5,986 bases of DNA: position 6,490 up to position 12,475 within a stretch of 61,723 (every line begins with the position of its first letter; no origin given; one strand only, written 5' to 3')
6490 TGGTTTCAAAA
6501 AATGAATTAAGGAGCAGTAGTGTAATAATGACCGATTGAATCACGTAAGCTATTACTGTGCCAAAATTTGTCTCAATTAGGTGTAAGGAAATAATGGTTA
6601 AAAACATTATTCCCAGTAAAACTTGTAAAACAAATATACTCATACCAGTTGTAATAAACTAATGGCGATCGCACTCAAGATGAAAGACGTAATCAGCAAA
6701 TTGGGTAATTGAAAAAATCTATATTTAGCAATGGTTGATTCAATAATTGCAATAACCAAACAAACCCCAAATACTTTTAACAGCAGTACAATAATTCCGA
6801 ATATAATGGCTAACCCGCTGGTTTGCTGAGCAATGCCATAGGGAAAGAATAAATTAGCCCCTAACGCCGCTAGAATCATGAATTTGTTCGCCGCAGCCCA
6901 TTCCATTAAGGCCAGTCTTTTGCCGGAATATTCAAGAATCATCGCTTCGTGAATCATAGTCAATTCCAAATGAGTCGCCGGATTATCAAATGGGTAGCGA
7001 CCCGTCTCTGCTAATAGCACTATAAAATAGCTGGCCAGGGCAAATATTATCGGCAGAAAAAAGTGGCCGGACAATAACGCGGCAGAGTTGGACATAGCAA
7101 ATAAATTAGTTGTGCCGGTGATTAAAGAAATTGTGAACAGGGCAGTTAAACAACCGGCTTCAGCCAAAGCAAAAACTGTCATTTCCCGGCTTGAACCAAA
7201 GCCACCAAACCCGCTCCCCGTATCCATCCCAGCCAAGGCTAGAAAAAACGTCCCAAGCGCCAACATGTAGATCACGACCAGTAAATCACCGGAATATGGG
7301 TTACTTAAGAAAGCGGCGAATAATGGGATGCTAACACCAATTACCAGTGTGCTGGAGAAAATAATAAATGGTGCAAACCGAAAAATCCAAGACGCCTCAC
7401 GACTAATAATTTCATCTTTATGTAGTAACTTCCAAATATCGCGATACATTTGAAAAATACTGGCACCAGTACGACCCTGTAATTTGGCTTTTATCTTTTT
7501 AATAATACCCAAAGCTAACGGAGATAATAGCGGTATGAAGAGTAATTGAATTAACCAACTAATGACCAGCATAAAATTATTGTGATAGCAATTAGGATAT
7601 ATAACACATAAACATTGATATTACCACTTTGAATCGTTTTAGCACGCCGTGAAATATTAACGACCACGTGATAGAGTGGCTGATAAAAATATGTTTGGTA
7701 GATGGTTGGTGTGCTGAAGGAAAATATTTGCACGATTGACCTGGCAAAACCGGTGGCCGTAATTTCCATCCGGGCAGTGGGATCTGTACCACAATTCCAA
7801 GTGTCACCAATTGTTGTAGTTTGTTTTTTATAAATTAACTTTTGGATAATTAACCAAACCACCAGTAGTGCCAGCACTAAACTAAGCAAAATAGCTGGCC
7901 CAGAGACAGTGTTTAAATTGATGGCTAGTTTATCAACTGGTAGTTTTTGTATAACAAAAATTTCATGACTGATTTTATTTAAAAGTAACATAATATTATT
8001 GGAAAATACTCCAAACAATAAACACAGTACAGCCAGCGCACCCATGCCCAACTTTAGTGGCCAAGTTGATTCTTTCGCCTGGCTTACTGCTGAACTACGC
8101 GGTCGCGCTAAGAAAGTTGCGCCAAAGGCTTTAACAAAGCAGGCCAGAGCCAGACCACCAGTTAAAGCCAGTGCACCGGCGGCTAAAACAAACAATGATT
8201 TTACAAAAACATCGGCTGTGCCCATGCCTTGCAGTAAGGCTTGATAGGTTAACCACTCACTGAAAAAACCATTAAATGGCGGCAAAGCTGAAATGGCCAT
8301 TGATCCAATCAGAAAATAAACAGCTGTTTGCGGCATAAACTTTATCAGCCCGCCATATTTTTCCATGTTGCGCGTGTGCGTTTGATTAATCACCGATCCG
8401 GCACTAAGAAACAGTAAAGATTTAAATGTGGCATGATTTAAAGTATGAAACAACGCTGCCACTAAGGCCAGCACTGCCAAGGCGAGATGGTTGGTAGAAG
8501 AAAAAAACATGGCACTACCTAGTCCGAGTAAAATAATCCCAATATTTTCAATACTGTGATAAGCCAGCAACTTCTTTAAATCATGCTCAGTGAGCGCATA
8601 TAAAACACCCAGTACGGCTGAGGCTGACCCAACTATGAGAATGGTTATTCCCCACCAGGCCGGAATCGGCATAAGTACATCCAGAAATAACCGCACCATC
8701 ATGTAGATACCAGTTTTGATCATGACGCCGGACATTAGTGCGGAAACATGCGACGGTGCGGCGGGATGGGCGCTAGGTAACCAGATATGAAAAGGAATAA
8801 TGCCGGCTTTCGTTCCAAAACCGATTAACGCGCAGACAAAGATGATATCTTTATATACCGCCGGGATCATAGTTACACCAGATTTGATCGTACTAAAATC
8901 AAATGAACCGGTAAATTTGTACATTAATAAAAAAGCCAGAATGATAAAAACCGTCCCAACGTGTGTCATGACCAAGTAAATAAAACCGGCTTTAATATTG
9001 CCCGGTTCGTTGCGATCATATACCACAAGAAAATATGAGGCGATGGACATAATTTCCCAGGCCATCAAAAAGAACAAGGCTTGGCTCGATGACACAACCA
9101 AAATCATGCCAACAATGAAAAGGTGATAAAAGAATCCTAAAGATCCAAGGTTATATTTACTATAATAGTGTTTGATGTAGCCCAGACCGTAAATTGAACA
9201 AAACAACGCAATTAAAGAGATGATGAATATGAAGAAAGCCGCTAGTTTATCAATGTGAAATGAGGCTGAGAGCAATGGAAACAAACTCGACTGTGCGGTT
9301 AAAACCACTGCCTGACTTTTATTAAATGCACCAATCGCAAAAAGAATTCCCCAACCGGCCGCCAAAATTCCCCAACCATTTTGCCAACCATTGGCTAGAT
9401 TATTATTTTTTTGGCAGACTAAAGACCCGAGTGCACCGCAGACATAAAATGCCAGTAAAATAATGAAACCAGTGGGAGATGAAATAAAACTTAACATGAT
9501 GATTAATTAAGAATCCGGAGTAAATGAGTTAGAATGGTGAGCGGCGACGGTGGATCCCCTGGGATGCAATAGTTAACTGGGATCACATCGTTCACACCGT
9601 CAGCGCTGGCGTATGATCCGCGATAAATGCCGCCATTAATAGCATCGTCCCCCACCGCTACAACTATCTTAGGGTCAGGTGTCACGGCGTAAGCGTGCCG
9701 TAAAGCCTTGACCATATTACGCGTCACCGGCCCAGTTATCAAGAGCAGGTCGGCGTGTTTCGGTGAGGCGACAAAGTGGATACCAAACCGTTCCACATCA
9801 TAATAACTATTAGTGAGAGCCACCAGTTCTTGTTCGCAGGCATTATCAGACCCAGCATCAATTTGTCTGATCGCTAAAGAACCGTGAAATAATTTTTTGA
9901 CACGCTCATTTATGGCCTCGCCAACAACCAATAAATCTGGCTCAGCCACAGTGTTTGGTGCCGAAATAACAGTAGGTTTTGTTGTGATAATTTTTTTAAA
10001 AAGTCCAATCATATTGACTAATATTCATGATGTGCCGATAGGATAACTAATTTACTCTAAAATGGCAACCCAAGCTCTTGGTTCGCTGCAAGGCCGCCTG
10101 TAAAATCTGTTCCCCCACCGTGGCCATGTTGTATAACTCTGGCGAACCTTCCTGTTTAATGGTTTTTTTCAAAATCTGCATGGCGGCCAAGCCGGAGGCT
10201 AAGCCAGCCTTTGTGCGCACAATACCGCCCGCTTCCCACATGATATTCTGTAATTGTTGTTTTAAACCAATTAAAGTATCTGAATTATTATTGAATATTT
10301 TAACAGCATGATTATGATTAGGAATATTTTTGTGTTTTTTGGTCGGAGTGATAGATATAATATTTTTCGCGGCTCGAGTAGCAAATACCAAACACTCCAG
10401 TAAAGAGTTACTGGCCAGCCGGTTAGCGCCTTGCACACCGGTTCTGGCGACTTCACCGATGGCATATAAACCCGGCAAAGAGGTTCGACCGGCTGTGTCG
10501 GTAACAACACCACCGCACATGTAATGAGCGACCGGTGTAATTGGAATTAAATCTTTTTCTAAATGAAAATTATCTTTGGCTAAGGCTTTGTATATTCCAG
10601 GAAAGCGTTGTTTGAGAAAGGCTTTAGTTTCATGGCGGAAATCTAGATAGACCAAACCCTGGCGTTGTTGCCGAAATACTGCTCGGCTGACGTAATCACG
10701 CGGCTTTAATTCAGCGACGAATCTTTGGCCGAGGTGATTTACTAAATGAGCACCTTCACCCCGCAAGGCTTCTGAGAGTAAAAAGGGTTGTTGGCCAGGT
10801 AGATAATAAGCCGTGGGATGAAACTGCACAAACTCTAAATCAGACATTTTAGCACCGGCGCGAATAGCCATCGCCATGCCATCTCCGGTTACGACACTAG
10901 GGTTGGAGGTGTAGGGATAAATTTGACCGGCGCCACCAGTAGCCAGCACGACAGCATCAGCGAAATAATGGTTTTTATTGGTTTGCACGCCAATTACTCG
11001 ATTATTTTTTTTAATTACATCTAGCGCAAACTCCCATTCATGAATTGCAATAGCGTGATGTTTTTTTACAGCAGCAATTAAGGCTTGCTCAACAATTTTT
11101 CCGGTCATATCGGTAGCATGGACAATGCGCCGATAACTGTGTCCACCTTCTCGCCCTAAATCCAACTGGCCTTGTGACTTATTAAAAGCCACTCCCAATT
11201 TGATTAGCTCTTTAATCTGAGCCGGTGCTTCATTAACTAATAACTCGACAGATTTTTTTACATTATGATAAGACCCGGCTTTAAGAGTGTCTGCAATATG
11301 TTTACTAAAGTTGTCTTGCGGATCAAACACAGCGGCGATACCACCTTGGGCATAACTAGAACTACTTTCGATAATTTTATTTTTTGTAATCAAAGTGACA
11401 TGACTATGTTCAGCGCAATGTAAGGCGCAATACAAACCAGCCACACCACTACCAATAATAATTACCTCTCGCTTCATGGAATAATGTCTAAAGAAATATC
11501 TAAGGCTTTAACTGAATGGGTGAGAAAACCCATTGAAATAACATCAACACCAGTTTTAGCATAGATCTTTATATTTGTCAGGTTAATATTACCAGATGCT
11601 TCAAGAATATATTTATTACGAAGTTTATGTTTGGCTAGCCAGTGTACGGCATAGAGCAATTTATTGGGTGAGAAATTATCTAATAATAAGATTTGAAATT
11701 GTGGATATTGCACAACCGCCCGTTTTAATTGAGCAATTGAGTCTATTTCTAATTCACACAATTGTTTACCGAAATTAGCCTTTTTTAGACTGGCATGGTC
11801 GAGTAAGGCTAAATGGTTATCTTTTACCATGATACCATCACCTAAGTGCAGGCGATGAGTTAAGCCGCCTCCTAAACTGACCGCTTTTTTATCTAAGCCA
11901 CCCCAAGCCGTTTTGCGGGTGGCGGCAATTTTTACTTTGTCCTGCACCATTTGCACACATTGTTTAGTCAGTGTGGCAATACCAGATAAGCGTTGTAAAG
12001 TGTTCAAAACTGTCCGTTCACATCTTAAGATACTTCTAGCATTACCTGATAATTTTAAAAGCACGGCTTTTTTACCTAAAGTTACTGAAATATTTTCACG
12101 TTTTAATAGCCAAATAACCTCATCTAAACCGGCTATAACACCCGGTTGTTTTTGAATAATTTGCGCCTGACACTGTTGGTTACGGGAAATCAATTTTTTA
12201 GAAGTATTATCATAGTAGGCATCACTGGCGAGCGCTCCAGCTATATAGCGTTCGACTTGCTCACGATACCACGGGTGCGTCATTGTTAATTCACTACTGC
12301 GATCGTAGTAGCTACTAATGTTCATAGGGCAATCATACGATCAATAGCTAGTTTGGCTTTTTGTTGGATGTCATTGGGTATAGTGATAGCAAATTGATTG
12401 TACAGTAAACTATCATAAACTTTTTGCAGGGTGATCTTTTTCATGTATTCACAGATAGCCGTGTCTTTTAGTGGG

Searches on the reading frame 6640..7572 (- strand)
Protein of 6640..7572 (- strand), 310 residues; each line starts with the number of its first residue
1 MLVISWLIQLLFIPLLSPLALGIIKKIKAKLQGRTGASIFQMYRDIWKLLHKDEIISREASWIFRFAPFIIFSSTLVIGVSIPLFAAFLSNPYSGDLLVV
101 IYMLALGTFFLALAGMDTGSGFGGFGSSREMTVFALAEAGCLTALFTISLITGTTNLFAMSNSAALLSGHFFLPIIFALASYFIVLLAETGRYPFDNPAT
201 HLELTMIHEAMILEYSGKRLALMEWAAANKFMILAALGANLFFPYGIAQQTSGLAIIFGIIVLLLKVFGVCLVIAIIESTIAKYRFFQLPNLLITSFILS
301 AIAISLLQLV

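Call 70: search_protein_families(library=pfam, proteins=[window:6640-7572:-], max_evalue=0.001)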
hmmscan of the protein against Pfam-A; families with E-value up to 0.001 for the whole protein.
window:6640-7572:- (310 aa): 1 family
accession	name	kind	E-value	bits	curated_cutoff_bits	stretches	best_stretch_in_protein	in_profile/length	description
PF00146.26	NADHdh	-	5.3e-45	154.5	27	1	9-306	6-295/298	NADH dehydrogenase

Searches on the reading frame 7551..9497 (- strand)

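Call 70: search_protein_families(library=pfam, proteins=[window:7551-9497:-], max_evalue=0.001)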
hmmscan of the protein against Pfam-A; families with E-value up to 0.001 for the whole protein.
window:7551-9497:- (648 aa): 2 families
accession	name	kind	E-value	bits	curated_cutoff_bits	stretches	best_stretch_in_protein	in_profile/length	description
PF00361.26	Proton_antipo_M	-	2e-58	198.4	21.5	1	140-427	4-281/294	NADH:quinone oxidoreductase/Mrp antiporter, TM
PF00662.26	Proton_antipo_N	-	0.00078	19.7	24.5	1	77-111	10-44/51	NADH-Ubiquinone oxidoreductase (complex I), chain 5 N-terminus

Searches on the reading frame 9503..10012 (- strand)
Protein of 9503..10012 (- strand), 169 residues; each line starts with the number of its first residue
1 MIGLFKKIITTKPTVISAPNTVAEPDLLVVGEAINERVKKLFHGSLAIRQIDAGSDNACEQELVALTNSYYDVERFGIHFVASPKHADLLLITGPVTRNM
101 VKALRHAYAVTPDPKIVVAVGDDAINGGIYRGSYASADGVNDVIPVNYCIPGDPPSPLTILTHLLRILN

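Call 70: search_protein_families(library=pfam, proteins=[window:9503-10012:-], max_evalue=0.001)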
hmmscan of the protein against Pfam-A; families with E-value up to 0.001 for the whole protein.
window:9503-10012:- (169 aa): 1 family
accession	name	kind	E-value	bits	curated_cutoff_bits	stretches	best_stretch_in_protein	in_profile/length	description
PF01058.29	Oxidored_q6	-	2.2e-23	82.8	27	1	57-165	2-126/128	NADH ubiquinone oxidoreductase, 20 Kd subunit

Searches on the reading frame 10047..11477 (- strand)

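Call 70: search_protein_families(library=pfam, proteins=[window:10047-11477:-], max_evalue=0.001)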
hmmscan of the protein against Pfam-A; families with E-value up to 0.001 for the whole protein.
window:10047-11477:- (476 aa): 8 families
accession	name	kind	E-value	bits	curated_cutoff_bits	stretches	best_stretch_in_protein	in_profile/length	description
PF00890.30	FAD_binding_2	-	1.8e-85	288.1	20.4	1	5-359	2-414/414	FAD binding domain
PF03486.20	HI0933_like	-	2.5e-12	47.2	50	1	4-343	2-219/244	HI0933-like protein Rossmann domain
PF07992.20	Pyr_redox_2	-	6.5e-12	45.9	26.1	1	4-185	2-112/291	Pyridine nucleotide-disulphide oxidoreductase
PF01266.30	DAO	-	7.9e-12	45.8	27.9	1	5-183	2-205/353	FAD dependent oxidoreductase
PF02910.25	Succ_DH_flav_C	-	1.8e-09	38.1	20.8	1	407-474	2-83/130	Fumarate reductase flavoprotein C-term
PF13738.12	Pyr_redox_3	-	5.7e-07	29.5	30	0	136-182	89-134/305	Pyridine nucleotide-disulphide oxidoreductase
PF01134.28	GIDA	-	1.6e-05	24.6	22.1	1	4-187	1-157/391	Glucose inhibited division protein A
PF13454.12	NAD_binding_9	-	3.2e-05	24.4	21.8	0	132-181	105-153/155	FAD-NAD(P)-binding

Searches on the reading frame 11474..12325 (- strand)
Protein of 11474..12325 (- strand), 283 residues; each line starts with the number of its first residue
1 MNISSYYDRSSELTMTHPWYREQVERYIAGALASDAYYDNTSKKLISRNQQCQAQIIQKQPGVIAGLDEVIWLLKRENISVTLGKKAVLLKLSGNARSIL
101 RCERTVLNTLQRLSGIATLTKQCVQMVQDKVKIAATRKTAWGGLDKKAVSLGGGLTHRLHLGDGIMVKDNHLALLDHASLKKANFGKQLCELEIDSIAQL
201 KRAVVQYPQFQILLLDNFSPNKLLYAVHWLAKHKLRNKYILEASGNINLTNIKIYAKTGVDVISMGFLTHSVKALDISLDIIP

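Call 70: search_protein_families(library=pfam, proteins=[window:11474-12325:-], max_evalue=0.001)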
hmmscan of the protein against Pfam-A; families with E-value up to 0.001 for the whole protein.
window:11474-12325:- (283 aa): 2 families
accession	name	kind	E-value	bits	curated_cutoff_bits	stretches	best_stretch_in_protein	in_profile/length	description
PF01729.25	QRPTase_C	-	3e-39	134.9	23.1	1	116-280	1-169/169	Quinolinate phosphoribosyl transferase, C-terminal domain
PF02749.22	QRPTase_N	-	2.8e-14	53.5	27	1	39-114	1-82/82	Quinolinate phosphoribosyl transferase, N-terminal domain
